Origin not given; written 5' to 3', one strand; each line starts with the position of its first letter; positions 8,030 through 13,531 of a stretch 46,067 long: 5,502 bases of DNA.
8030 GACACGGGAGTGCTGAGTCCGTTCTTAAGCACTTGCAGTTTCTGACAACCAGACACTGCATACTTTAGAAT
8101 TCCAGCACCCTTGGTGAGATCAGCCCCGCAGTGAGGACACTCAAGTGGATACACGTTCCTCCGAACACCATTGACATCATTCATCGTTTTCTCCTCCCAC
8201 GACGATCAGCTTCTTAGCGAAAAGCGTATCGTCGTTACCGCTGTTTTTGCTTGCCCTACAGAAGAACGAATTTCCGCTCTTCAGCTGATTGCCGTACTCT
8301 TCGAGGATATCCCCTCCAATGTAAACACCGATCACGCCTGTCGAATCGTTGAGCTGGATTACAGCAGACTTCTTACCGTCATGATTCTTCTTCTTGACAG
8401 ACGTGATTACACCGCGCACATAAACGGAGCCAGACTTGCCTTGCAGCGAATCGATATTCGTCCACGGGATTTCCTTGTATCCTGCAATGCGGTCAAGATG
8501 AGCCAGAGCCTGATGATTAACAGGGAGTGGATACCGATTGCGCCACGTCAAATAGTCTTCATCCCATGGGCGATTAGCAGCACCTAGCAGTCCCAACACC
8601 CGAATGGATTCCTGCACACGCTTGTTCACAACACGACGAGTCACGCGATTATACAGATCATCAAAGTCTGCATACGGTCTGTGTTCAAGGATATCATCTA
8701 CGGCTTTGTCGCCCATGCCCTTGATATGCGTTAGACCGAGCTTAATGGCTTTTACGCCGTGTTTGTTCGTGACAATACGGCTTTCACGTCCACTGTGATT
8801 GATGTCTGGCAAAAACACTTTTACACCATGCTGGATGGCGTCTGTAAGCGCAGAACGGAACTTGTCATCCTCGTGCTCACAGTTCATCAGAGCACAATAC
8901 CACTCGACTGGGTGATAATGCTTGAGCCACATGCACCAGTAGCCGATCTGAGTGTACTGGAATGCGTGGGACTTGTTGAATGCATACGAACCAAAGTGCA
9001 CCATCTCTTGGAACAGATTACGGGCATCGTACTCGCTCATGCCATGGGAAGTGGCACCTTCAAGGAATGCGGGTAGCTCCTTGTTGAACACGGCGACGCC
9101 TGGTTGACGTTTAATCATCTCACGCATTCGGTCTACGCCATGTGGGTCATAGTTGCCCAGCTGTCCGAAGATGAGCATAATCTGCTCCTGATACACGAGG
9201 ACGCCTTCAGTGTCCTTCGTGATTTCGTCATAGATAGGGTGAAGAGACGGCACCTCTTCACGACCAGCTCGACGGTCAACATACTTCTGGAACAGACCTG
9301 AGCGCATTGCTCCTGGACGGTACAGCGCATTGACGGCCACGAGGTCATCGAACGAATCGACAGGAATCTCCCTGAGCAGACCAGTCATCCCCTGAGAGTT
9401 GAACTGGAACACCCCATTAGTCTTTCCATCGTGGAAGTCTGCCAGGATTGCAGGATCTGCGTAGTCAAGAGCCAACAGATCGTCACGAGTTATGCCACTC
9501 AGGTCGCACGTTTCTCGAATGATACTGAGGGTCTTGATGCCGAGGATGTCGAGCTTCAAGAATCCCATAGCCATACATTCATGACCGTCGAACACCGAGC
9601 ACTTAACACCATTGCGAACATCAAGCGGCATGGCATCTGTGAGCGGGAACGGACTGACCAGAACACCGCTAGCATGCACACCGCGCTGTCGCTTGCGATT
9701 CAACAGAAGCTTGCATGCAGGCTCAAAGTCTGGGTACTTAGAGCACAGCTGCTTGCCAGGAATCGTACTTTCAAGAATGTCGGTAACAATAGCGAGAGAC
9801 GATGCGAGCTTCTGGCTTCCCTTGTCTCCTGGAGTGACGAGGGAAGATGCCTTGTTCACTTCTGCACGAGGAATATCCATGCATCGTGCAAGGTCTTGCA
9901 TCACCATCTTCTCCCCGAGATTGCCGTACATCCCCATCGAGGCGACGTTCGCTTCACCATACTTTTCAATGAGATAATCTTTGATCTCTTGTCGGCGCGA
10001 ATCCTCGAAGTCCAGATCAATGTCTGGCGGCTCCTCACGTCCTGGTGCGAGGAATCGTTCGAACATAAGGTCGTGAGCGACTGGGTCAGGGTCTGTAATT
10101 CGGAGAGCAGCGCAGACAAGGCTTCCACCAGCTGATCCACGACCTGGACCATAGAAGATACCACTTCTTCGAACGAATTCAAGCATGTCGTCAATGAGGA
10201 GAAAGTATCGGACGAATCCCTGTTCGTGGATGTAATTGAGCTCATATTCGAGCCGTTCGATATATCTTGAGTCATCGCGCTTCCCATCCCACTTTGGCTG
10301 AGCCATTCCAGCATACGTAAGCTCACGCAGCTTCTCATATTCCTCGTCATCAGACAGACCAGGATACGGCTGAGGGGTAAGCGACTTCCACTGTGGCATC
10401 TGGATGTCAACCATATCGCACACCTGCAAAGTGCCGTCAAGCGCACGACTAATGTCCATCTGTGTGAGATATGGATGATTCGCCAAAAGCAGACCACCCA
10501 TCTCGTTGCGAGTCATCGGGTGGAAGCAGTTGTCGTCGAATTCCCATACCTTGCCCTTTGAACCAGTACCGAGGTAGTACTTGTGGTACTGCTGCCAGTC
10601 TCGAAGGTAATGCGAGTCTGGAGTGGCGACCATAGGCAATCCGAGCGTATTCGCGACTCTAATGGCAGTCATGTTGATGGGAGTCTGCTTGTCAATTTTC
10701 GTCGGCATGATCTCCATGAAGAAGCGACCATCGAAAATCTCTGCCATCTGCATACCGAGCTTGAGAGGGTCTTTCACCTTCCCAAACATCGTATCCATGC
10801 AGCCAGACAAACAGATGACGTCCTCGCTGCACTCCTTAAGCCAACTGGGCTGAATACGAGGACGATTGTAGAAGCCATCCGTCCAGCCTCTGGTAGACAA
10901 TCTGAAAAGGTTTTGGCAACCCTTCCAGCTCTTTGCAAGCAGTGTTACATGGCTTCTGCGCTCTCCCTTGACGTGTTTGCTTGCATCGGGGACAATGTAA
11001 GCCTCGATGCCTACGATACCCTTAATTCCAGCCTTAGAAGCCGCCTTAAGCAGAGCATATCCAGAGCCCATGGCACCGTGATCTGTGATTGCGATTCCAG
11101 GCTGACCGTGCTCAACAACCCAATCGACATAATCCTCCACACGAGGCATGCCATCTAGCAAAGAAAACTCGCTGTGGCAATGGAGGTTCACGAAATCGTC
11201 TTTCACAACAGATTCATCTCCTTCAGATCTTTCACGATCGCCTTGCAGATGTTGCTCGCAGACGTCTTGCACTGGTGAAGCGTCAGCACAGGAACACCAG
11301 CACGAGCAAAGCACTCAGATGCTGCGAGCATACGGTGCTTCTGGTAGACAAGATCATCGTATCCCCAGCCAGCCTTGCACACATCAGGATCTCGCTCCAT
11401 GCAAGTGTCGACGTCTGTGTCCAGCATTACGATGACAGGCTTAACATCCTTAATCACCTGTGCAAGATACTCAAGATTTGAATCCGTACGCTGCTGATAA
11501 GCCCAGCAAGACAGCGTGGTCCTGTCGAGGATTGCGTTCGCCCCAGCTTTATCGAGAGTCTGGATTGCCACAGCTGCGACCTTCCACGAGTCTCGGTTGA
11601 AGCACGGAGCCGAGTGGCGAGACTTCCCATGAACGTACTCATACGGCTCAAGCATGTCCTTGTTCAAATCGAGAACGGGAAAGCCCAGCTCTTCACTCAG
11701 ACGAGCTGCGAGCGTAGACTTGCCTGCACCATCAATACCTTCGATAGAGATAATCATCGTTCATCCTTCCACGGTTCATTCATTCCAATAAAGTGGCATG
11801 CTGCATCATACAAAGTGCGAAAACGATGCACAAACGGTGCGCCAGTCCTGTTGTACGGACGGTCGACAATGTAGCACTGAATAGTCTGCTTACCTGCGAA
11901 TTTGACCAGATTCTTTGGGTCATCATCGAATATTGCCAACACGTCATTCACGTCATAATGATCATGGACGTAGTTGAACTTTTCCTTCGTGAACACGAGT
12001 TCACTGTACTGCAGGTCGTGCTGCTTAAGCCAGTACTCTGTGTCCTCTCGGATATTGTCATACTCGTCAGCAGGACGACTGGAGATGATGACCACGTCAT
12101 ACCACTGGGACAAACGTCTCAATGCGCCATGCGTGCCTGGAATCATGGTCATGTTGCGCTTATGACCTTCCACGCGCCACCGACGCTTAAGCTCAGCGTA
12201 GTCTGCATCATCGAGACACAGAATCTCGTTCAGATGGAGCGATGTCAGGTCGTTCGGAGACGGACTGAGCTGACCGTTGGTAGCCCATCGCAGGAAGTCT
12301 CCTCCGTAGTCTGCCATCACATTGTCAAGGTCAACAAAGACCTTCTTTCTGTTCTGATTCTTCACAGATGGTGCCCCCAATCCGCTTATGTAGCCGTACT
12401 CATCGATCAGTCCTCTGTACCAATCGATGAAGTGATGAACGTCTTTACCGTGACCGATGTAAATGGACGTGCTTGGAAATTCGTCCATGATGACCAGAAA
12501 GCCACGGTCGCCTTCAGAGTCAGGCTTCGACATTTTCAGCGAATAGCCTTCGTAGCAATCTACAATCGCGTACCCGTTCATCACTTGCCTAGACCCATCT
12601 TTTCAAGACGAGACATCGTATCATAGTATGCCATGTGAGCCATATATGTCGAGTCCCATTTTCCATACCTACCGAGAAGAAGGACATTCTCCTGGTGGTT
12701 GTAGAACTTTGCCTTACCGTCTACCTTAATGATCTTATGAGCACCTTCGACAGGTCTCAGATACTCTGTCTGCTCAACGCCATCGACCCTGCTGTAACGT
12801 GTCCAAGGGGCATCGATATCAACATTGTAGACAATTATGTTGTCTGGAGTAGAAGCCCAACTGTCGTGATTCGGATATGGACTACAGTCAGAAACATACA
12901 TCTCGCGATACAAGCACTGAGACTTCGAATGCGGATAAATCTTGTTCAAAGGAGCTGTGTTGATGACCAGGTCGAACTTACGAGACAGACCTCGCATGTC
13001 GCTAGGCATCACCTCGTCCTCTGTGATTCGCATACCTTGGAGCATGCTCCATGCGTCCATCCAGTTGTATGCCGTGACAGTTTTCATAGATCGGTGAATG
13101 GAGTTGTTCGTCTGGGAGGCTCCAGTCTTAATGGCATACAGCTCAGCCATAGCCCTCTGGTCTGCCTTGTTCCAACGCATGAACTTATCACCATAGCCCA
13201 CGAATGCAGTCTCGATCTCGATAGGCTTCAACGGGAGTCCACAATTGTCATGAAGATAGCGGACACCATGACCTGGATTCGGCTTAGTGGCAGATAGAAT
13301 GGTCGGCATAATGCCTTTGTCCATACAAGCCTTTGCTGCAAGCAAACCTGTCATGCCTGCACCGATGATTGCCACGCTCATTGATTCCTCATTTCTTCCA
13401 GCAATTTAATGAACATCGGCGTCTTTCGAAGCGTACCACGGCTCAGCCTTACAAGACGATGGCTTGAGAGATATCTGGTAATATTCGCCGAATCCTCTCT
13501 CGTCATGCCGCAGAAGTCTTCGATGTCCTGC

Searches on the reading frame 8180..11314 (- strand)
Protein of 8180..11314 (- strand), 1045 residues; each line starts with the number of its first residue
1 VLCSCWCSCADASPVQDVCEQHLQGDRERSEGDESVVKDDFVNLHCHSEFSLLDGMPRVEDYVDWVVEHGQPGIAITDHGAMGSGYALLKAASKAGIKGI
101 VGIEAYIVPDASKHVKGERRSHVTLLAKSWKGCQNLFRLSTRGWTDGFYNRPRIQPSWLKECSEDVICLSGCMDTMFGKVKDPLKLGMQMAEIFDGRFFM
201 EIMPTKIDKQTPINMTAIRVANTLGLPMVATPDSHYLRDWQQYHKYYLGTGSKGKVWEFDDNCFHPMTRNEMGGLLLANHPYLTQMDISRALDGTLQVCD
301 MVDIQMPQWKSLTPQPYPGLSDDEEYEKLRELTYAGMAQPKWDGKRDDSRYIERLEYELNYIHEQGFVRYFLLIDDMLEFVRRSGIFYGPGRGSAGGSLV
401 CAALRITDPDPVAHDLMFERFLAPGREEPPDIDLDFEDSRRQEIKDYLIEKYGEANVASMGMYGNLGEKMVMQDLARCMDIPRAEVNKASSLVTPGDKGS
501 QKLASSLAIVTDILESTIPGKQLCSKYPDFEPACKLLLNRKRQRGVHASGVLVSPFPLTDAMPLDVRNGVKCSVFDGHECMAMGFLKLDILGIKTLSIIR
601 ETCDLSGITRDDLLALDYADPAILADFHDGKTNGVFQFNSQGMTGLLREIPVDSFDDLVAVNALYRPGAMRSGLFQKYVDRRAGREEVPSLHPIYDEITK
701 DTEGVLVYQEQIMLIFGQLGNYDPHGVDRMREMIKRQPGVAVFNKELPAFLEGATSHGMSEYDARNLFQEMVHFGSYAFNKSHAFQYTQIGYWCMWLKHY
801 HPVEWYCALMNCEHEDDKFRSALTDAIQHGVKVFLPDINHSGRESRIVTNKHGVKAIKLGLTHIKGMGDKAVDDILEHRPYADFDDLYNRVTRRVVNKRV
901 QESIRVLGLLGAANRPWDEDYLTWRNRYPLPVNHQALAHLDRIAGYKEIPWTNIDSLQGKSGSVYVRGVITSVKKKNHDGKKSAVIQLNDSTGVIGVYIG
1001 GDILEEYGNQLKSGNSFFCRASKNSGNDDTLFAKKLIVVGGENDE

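Call 15: search_protein_families(library=pfam, proteins=[window:8180-11314:-], max_evalue=0.01)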
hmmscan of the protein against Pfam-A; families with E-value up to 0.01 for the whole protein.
window:8180-11314:- (1045 aa): 6 families
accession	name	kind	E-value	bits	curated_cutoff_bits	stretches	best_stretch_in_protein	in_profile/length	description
PF07733.18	DNA_pol3_alpha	-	3.4e-65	220.7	23.9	1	328-592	2-260/260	Bacterial DNA polymerase III alpha NTPase domain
PF17657.6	DNA_pol3_finger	-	8.7e-38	129.7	22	1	595-757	1-165/166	Bacterial DNA polymerase III alpha subunit finger domain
PF02811.25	PHP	-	3.9e-34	118.8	26.4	1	44-203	2-162/164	PHP domain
PF14579.12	HHH_6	-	6.9e-15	55.5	25.6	1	830-910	1-80/90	Helix-hairpin-helix motif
PF15072.12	HROB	-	0.00078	19.8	30.8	1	969-1015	9-52/85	Homologous recombination OB-fold protein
PF01336.31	tRNA_anti-codon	-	0.002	18.5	27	1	964-1017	1-51/75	OB-fold nucleic acid binding domain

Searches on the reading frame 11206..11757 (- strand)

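Call 16: search_protein_families(library=pfam, proteins=[window:11206-11757:-], max_evalue=0.01)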
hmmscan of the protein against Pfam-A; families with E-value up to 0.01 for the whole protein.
window:11206-11757:- (184 aa): 10 families
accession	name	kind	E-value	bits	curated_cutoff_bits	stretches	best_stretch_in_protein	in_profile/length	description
PF13671.12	AAA_33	-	4.2e-09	37.3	27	1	4-122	3-114/143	AAA domain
PF02223.23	Thymidylate_kin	-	4.9e-09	36.6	27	2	58-122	67-134/185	Thymidylate kinase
PF01712.25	dNK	-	9.1e-06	26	27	1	3-29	1-27/203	Deoxynucleoside kinase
PF13238.12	AAA_18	-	2.6e-05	25.1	29.4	1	3-80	1-80/128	AAA domain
PF13207.12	AAA_17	-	0.00011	23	27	1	7-37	2-32/136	AAA domain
PF06414.18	Zeta_toxin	-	0.00013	21.9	22.3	1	6-80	22-103/199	Zeta toxin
PF13521.12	AAA_28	-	0.0022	18.7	27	1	3-94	2-96/164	AAA domain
PF01202.28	SKI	-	0.0028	18.2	22.1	1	10-33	2-25/159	Shikimate kinase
PF00004.35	AAA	-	0.0071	17.2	21.2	0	7-113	5-64/131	ATPase family associated with various cellular activities (AAA)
PF01583.26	APS_kinase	-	0.0091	16.5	21.1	0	2-24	4-26/152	Adenylylsulphate kinase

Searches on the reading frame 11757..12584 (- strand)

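Call 16: search_protein_families(library=pfam, proteins=[window:11757-12584:-], max_evalue=0.01)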
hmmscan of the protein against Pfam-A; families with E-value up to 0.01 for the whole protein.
window:11757-12584:- (276 aa): 1 family
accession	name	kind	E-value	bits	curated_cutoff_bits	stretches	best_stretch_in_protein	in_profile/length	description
PF06941.18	NT5C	-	1.2e-14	55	24.8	1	82-246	4-156/180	5' nucleotidase, deoxy (Pyrimidine), cytosolic type C protein (NT5C)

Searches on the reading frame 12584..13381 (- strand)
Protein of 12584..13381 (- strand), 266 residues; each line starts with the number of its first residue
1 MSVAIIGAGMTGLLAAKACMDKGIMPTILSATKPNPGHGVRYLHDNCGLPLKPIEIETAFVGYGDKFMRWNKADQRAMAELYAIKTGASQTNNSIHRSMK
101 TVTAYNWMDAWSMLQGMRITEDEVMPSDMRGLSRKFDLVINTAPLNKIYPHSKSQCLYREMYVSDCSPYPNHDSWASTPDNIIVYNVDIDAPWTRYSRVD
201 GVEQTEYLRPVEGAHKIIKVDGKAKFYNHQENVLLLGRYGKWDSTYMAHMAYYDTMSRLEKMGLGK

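Call 16: search_protein_families(library=pfam, proteins=[window:12584-13381:-], max_evalue=0.01)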
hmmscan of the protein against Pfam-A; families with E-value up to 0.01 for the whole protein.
window:12584-13381:- (266 aa): 1 family
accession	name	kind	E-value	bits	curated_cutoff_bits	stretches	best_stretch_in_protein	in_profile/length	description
PF00743.25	FMO-like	-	0.0033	16.4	22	1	3-30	4-31/532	Flavin-binding monooxygenase-like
